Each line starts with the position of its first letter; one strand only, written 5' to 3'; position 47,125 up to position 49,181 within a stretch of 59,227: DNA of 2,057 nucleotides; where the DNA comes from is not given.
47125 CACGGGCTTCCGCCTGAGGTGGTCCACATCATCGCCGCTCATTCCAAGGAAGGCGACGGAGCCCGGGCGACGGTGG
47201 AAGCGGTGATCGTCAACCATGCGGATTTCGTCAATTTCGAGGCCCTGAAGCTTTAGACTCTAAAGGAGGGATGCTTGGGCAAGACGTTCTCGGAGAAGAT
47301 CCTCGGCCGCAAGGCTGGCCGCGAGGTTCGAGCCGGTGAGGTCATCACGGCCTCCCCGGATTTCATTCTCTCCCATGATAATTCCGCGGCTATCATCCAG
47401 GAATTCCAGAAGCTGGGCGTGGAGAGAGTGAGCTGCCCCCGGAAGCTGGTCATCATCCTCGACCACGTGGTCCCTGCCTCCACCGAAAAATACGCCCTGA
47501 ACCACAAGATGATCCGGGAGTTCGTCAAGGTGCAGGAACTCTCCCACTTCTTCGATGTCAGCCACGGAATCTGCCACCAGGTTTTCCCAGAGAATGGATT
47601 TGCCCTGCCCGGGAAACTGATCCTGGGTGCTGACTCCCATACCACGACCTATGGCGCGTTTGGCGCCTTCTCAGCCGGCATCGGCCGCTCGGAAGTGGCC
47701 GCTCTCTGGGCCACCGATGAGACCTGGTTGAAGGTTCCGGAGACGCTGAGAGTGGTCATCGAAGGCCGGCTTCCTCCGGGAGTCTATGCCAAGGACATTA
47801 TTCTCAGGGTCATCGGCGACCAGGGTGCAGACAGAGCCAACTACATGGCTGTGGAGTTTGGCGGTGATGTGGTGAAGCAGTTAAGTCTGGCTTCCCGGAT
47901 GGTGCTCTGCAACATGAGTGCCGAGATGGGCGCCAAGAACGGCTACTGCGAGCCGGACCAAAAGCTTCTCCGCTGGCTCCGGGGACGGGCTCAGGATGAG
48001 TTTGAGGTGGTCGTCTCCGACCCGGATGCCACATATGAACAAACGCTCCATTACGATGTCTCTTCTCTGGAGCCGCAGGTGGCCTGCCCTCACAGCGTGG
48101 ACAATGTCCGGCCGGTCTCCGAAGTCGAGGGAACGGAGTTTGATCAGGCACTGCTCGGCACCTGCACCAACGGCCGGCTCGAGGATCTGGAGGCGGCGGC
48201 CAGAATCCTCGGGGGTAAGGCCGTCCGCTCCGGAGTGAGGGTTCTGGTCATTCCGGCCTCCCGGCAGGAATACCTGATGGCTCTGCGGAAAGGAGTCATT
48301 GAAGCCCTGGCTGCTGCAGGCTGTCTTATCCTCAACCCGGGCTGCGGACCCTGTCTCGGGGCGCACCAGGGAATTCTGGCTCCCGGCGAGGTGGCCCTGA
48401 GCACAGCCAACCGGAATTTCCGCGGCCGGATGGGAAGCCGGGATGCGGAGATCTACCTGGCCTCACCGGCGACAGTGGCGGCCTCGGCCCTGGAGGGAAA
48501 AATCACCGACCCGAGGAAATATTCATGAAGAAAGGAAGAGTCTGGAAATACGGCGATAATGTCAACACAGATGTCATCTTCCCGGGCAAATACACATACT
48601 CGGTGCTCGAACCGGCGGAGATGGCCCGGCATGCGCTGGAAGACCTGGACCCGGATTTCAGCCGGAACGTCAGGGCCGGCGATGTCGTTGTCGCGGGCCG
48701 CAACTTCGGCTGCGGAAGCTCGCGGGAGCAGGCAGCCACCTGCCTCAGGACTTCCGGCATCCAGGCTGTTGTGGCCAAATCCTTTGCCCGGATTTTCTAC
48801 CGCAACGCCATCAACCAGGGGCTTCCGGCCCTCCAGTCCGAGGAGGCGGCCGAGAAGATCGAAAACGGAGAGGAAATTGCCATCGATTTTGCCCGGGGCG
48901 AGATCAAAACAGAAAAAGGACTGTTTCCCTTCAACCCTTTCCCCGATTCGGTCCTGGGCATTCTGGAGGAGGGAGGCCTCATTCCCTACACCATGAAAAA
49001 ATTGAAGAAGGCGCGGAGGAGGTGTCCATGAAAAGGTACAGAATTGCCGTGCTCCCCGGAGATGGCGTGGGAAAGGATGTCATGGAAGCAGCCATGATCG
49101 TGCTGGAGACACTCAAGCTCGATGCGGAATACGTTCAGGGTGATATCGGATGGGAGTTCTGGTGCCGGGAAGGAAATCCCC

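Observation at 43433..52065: Translationally coupled nine-gene cluster: two-step citrate-cleavage-like enzymes + two split aconitase-family dehydratases + ICDH-family dehydrogenase + HD hydrolase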

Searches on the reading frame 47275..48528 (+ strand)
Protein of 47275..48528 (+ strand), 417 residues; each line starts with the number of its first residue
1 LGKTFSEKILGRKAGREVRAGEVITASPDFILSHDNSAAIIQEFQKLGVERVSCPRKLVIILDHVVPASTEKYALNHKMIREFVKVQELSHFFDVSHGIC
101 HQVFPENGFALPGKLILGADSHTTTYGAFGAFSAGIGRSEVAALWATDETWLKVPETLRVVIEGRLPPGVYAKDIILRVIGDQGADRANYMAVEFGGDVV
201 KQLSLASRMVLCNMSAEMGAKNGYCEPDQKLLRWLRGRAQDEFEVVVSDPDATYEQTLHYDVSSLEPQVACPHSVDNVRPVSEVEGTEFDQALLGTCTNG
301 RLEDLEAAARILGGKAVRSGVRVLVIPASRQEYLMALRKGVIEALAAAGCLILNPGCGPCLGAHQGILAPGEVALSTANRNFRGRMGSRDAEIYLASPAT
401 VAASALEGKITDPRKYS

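Call 3: search_protein_families(library=pfam, proteins=[window:47275-48528:+])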
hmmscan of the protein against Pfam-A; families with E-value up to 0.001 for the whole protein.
window:47275-48528:+ (417 aa): 1 family
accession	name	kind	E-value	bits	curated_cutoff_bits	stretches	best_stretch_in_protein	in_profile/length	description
PF00330.25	Aconitase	-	7.6e-101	338.8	28.7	2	8-285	2-307/463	Aconitase family (aconitate hydratase)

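Call 4: search_protein_families(library=ncbifam, proteins=[window:47275-48528:+])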
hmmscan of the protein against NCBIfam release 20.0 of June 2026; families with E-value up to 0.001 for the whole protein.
window:47275-48528:+ (417 aa): 19 families
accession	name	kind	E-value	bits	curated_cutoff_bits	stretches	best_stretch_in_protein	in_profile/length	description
NF001614.1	PRK00402.1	subfamily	8.6e-173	574.8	385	1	3-414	1-415/415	aconitase/3-isopropylmalate dehydratase large subunit family protein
TIGR01343.1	hacA_fam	subfamily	3.7e-165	549.5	385.7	1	4-414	1-412/412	homoaconitate hydratase family protein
TIGR02086.1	IPMI_arch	subfamily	7.1e-165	548.7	410.15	1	3-414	1-410/411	3-isopropylmalate dehydratase/homoaconitate hydratase family large subunit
NF040615.1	HacA_Meth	equivalog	2.1e-146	487.9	550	1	4-412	2-417/419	homoaconitase large subunit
TIGR02083.1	LEU2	equivalog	4.6e-139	463.9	610.65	1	4-415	2-418/419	3-isopropylmalate dehydratase large subunit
NF005558.0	PRK07229.1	equivalog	9.3e-98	328.4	612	1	1-416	1-415/647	aconitate hydratase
NF009116.0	PRK12466.1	subfamily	1.6e-93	313.9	531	2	3-283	5-305/472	3-isopropylmalate dehydratase large subunit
TIGR00139.1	h_aconitase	equivalog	3.5e-92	310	529.9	2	12-240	16-245/709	homoaconitase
NF004016.0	PRK05478.1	subfamily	1e-87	294.6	510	2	44-281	42-301/468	3-isopropylmalate dehydratase large subunit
TIGR01342.1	acon_putative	hypoth_equivalog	1e-82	278.4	719.15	1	7-416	4-412/655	putative aconitate hydratase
TIGR00170.1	leuC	equivalog_domain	8.4e-71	238.9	560.25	2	88-282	96-301/466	3-isopropylmalate dehydratase large subunit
TIGR01340.1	aconitase_mito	equivalog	2.8e-42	145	825.35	1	17-410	45-472/745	aconitate hydratase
NF006690.0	PRK09238.1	equivalog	1.1e-40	139.4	782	2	241-416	644-817/852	bifunctional aconitate hydratase 2/2-methylisocitrate dehydratase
NF008503.0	PRK11413.1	equivalog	1.3e-32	112.7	641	2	98-285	128-315/753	hydratase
NF009520.0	PRK12881.1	subfamily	3.8e-29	101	905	2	101-284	193-388/893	aconitate hydratase AcnA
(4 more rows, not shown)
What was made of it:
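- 47275..48528 (+): Hydro-lyase A, large subunit (LeuC/HacA type, canonical active site). hacA_fam 549 bits, above the cut-off of 386 (call 4).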

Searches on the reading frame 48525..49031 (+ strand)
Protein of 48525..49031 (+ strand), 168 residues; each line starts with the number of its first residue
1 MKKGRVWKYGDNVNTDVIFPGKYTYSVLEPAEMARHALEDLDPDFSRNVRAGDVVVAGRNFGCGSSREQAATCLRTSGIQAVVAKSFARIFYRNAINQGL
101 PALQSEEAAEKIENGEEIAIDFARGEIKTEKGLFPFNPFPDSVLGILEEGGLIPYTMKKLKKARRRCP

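Call 3: search_protein_families(library=pfam, proteins=[window:48525-49031:+])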
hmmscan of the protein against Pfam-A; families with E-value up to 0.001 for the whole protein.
window:48525-49031:+ (168 aa): 1 family
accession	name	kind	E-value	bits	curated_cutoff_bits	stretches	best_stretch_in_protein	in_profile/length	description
PF00694.25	Aconitase_C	-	4.5e-21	76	22.8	1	54-104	77-127/131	Aconitase C-terminal domain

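Call 4: search_protein_families(library=ncbifam, proteins=[window:48525-49031:+])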
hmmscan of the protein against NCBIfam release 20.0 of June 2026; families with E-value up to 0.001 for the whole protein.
window:48525-49031:+ (168 aa): 16 families
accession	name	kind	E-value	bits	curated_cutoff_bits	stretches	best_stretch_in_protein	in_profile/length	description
TIGR02087.1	LEUD_arch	subfamily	1.2e-60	203.8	108.95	1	4-158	1-156/157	LeuD/DmdB family oxidoreductase small subunit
TIGR02084.1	leud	equivalog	3.6e-54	182.7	245.85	1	4-157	1-155/156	3-isopropylmalate dehydratase small subunit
NF040625.1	HacB2_Meth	equivalog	4.6e-53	179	230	1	3-159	5-159/161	homoaconitase small subunit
NF010629.0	PRK14023.1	equivalog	1.7e-48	164.6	229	1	5-159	3-157/166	homoaconitate hydratase small subunit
NF040604.2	HacB_Meth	equivalog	2.2e-46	157.6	230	1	3-157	4-158/159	homoaconitase small subunit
TIGR00139.1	h_aconitase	equivalog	4.9e-30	104.5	529.9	1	10-105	539-635/709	homoaconitase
NF002458.0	PRK01641.1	subfamily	3.6e-23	82.2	167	1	11-137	17-160/202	3-isopropylmalate dehydratase small subunit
NF005558.0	PRK07229.1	equivalog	1.8e-20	73.1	612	1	7-128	476-603/647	aconitate hydratase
TIGR01342.1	acon_putative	hypoth_equivalog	2.3e-17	62.5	719.15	1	8-121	476-599/655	putative aconitate hydratase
TIGR00171.1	leuD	equivalog_domain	1.2e-14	54.6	116.25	1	41-131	56-155/188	3-isopropylmalate dehydratase small subunit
NF009520.0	PRK12881.1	subfamily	3.8e-11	41.4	905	1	53-129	764-844/893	aconitate hydratase AcnA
NF006757.0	PRK09277.1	subfamily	6.1e-11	40.7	686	1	52-110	758-816/888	aconitate hydratase AcnA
TIGR01341.1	aconitase_1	equivalog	1.5e-10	39.5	945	1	50-121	747-822/876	aconitate hydratase AcnA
TIGR01340.1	aconitase_mito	equivalog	2e-09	36.3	825.35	1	43-119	615-692/745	aconitate hydratase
NF008503.0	PRK11413.1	equivalog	7.6e-09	34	641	1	46-130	623-706/753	hydratase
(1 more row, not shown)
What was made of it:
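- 48525..49031 (+): Hydro-lyase A, small subunit, with the specificity loop PGKYTY. LEUD_arch 204 bits (call 4).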

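Call 30: search_solved_structures(query=window:48525-49031:+, max_evalue=0.00001, show_alignments=5)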
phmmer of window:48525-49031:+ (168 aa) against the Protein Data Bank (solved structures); distinct sequences matched with E-value up to 0.00001: 8.
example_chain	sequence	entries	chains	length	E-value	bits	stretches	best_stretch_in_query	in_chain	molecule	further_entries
3vba_A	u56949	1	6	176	2e-46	161.2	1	3-163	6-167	Isopropylmalate/citramalate isomerase small subunit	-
1v7l_A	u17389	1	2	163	3.6e-43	150.6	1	3-158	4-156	3-isopropylmalate dehydratase small subunit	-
2pkp_A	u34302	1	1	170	9.9e-37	129.6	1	3-159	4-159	Homoaconitase small subunit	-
2hcu_A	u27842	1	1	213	4.3e-12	49.5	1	42-137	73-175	3-isopropylmalate dehydratase small subunit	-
3q3w_A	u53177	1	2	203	2e-09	40.8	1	41-105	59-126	3-isopropylmalate dehydratase small subunit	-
3h5h_A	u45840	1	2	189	5.1e-08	36.3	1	11-108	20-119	3-isopropylmalate dehydratase small subunit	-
3h5e_A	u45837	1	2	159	6e-08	36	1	11-104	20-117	3-isopropylmalate dehydratase small subunit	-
3h5j_A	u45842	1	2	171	7.1e-08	35.8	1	11-104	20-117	3-isopropylmalate dehydratase small subunit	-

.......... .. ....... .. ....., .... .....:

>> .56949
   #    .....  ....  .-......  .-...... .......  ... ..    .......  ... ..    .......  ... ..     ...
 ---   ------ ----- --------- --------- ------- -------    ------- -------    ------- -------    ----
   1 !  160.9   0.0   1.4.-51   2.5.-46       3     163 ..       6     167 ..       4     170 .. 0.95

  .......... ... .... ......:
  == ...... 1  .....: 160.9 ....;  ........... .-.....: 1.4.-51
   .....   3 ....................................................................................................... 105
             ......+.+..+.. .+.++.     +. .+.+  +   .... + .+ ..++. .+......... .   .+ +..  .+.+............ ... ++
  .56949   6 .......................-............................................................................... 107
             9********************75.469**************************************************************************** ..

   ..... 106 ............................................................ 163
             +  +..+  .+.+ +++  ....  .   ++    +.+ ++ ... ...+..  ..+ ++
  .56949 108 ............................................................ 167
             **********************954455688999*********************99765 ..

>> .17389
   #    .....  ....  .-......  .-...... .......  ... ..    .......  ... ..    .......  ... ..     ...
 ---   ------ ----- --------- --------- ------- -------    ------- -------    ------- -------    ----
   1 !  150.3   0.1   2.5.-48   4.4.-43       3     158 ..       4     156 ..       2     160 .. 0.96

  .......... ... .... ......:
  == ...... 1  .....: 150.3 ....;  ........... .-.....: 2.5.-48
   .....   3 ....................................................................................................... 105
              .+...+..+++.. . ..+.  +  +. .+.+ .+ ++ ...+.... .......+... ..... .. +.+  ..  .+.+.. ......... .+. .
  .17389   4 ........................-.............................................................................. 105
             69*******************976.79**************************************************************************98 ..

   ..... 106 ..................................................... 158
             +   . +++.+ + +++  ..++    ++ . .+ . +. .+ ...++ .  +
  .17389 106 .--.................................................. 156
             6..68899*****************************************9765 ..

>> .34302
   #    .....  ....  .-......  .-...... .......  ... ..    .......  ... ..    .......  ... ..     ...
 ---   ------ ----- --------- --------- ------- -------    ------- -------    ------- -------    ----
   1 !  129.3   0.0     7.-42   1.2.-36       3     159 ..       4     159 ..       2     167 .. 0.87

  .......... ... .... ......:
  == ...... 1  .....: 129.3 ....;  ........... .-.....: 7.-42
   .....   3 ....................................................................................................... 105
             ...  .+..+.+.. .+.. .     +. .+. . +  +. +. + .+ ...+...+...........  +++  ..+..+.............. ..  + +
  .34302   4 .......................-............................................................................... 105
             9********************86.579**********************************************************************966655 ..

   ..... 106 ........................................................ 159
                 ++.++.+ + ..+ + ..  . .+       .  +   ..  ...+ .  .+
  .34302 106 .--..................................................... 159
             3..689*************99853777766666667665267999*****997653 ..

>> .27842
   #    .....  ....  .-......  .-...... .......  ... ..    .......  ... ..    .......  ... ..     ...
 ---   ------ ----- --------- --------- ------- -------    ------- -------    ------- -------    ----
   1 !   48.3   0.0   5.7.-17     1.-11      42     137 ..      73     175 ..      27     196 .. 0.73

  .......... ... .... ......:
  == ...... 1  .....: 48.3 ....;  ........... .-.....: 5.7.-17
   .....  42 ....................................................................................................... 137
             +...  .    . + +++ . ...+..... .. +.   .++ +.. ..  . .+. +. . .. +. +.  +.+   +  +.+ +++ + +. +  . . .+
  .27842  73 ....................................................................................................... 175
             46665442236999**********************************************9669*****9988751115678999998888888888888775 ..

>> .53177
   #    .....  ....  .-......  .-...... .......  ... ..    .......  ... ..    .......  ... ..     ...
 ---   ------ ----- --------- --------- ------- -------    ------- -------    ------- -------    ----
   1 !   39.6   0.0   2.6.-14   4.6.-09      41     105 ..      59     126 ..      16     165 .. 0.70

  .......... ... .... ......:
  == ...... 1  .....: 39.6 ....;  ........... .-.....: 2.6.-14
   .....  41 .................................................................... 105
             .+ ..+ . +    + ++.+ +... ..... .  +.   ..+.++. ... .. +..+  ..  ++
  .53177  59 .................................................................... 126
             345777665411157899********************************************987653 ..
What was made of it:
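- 48525..49031 (+): The loop differs from MJ1277 (YLVY) and MJ1271 (YLRT) (call 30).
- LeuD1 is 161 bits from the M. jannaschii isopropylmalate/citramalate isomerase small subunit (call 30).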
